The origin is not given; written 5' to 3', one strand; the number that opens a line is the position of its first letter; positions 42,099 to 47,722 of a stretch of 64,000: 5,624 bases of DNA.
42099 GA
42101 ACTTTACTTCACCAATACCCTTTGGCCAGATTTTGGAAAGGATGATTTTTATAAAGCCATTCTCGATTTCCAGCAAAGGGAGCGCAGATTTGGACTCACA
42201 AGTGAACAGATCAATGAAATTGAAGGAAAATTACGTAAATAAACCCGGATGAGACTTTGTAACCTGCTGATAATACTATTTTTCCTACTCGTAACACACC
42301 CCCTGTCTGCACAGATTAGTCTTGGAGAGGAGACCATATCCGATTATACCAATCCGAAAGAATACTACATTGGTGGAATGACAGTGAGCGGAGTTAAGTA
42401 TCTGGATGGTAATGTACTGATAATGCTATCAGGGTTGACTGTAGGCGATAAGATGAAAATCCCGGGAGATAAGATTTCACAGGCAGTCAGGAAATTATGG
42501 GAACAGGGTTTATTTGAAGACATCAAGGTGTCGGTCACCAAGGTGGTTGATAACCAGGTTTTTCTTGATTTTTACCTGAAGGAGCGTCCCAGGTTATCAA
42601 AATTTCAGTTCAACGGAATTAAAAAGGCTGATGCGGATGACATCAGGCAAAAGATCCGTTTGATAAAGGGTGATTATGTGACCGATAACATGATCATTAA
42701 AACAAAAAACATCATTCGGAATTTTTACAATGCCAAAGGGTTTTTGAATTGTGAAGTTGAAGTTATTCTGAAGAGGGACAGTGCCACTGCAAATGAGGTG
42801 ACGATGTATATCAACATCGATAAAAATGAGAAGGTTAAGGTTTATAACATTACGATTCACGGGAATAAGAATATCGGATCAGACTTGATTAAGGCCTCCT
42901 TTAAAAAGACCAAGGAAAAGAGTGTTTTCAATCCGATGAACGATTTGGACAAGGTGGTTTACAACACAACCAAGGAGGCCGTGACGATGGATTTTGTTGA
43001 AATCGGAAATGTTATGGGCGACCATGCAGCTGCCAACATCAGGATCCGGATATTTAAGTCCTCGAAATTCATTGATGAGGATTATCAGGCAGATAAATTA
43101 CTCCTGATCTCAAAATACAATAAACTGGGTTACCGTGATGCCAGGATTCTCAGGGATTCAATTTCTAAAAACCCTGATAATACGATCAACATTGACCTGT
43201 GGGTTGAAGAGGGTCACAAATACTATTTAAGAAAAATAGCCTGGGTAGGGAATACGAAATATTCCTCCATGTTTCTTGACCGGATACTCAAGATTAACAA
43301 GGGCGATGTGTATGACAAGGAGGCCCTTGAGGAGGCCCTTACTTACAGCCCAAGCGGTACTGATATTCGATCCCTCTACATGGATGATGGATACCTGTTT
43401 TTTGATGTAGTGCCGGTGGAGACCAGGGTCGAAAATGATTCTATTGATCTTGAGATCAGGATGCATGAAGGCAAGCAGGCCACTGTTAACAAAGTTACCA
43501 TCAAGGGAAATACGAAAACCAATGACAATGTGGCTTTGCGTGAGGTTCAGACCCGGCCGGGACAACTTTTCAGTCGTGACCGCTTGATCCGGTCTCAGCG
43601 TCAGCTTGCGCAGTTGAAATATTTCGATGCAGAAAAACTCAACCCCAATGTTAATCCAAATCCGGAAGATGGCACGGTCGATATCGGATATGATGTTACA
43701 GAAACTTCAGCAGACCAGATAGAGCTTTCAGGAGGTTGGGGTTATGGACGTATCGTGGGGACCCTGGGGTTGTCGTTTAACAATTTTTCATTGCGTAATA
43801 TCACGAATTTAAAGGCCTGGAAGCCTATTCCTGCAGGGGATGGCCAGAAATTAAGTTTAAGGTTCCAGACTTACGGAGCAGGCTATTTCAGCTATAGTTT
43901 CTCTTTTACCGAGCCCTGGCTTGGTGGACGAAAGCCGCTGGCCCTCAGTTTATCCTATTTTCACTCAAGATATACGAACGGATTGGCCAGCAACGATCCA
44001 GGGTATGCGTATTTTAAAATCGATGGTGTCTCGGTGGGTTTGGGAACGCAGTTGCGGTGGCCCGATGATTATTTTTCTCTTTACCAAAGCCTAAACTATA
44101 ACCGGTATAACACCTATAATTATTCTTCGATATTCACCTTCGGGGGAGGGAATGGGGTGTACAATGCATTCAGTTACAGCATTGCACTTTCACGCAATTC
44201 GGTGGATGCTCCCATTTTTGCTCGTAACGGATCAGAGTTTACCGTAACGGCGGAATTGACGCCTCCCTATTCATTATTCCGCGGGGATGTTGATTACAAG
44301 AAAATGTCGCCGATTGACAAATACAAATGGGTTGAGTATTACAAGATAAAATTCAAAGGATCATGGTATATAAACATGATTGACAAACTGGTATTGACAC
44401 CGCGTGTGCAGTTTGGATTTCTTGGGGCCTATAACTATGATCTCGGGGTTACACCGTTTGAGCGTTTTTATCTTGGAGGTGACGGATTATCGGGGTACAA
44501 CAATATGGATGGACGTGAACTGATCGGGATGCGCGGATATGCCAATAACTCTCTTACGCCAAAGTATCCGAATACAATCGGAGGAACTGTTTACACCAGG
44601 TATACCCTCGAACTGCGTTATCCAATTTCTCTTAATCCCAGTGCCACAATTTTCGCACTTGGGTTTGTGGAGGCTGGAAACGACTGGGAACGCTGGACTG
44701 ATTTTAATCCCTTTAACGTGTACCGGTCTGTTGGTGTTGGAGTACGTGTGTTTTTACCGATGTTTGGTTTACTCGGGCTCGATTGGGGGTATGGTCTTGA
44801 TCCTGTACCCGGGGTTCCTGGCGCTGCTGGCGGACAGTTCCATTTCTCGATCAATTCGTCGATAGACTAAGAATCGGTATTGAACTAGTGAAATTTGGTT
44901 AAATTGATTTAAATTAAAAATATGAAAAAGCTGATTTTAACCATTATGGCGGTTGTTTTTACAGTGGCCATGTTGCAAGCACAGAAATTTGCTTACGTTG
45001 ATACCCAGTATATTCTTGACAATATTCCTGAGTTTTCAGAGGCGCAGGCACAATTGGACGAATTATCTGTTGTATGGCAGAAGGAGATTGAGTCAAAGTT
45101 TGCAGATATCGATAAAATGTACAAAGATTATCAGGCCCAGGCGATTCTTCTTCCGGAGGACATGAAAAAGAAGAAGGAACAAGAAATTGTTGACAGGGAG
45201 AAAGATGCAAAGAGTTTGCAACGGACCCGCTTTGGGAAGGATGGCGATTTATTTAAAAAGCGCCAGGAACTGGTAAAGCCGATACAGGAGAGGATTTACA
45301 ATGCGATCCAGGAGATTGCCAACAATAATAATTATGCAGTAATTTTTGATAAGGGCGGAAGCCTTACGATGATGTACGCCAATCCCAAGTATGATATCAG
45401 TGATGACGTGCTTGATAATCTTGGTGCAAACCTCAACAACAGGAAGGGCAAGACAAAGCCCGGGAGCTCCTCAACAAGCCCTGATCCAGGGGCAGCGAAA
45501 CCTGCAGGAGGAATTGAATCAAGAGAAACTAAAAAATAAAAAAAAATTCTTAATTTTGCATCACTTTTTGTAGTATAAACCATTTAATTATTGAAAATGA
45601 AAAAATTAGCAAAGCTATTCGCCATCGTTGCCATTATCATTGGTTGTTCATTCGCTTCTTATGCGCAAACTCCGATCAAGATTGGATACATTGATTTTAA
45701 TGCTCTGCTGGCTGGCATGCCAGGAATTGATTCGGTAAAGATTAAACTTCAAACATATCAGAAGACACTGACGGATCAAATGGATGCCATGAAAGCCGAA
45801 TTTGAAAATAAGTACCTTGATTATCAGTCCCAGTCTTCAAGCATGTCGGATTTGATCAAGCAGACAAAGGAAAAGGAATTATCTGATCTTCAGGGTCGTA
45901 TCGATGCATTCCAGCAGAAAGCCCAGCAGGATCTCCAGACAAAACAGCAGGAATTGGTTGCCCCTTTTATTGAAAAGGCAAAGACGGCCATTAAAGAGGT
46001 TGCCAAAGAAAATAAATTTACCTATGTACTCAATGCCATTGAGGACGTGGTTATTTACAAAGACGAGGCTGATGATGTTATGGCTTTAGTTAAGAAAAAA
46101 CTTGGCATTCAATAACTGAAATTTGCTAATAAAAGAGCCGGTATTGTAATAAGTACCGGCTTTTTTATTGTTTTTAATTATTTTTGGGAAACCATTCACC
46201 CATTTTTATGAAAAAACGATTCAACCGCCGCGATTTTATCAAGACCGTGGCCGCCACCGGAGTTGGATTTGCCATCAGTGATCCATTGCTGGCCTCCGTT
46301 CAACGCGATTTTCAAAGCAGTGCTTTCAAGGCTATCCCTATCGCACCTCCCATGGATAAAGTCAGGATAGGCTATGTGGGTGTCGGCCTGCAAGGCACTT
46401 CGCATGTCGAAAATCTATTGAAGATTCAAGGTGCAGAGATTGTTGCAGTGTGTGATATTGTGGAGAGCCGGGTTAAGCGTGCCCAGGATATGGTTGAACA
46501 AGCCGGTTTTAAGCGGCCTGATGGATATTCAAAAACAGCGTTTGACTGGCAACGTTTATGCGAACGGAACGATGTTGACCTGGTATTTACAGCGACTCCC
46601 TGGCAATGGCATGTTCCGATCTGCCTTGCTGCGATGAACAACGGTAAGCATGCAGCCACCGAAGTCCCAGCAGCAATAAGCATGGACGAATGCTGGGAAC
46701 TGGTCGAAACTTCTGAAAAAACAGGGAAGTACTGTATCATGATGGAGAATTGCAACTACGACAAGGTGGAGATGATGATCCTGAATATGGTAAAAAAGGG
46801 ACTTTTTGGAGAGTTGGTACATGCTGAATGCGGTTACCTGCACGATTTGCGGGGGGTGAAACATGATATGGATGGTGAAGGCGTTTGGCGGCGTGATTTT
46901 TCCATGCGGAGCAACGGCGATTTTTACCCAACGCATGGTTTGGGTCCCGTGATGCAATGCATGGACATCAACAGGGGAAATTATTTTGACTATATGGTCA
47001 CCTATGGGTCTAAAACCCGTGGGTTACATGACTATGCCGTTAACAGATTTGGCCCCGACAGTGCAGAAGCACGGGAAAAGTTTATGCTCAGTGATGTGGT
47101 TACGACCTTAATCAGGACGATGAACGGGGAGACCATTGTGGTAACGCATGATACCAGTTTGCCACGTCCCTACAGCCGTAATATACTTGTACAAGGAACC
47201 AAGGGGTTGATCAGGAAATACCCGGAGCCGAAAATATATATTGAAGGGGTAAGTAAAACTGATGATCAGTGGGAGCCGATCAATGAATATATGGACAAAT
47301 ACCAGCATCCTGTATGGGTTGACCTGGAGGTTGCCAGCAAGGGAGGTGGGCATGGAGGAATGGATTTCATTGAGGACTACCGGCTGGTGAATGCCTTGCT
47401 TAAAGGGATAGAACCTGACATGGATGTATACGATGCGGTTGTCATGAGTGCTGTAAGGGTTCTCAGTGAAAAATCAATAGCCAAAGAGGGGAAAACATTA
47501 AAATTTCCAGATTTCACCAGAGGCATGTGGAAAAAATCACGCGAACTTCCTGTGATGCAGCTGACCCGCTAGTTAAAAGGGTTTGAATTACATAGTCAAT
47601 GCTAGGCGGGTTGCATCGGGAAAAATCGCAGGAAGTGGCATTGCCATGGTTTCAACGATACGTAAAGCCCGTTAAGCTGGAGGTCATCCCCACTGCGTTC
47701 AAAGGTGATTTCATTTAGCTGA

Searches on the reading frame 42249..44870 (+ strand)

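Call 7: search_protein_families(library=pfam, proteins=[window:42249-44870:+], max_evalue=0.00001)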
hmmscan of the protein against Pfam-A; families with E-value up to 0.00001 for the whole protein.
window:42249-44870:+ (873 aa): 1 family
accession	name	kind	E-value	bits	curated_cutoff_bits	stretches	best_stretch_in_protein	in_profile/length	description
PF07244.20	POTRA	-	2.7e-48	163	21.3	3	412-485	2-78/79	Surface antigen variable number repeat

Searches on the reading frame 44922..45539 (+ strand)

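Call 35: search_protein_families(library=pfam, proteins=[window:44922-45539:+], max_evalue=0.0001)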
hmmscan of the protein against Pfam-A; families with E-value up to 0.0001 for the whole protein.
window:44922-45539:+ (205 aa): 1 family
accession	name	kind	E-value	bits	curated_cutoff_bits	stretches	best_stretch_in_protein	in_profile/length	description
PF03938.19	OmpH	-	1.2e-38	133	32.4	1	22-167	1-141/141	Outer membrane protein (OmpH-like)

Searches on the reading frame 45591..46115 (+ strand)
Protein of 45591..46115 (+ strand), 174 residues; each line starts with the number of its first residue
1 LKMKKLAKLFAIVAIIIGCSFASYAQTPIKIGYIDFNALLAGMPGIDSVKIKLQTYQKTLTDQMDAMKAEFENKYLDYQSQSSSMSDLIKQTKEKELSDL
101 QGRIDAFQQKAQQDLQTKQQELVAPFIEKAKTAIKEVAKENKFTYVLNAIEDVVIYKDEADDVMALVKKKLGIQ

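Call 35: search_protein_families(library=pfam, proteins=[window:45591-46115:+], max_evalue=0.0001)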
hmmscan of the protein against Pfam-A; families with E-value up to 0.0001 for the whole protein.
window:45591-46115:+ (174 aa): 1 family
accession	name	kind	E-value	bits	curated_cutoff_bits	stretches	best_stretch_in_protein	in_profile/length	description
PF03938.19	OmpH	-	1.7e-32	113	32.4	1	30-171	1-141/141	Outer membrane protein (OmpH-like)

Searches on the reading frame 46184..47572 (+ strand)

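Call 35: search_protein_families(library=pfam, proteins=[window:46184-47572:+], max_evalue=0.0001)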
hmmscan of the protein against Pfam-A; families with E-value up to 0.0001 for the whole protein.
window:46184-47572:+ (462 aa): 2 families
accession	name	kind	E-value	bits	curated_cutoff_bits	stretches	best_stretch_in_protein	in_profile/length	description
PF21252.2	Glyco_hydro_109_C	-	3.5e-63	212.7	27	1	197-365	1-186/187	Glycosyl hydrolase 109, C-terminal domain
PF01408.29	GFO_IDH_MocA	-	2.4e-14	54.5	24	1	60-185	1-117/120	Oxidoreductase family, NAD-binding Rossmann fold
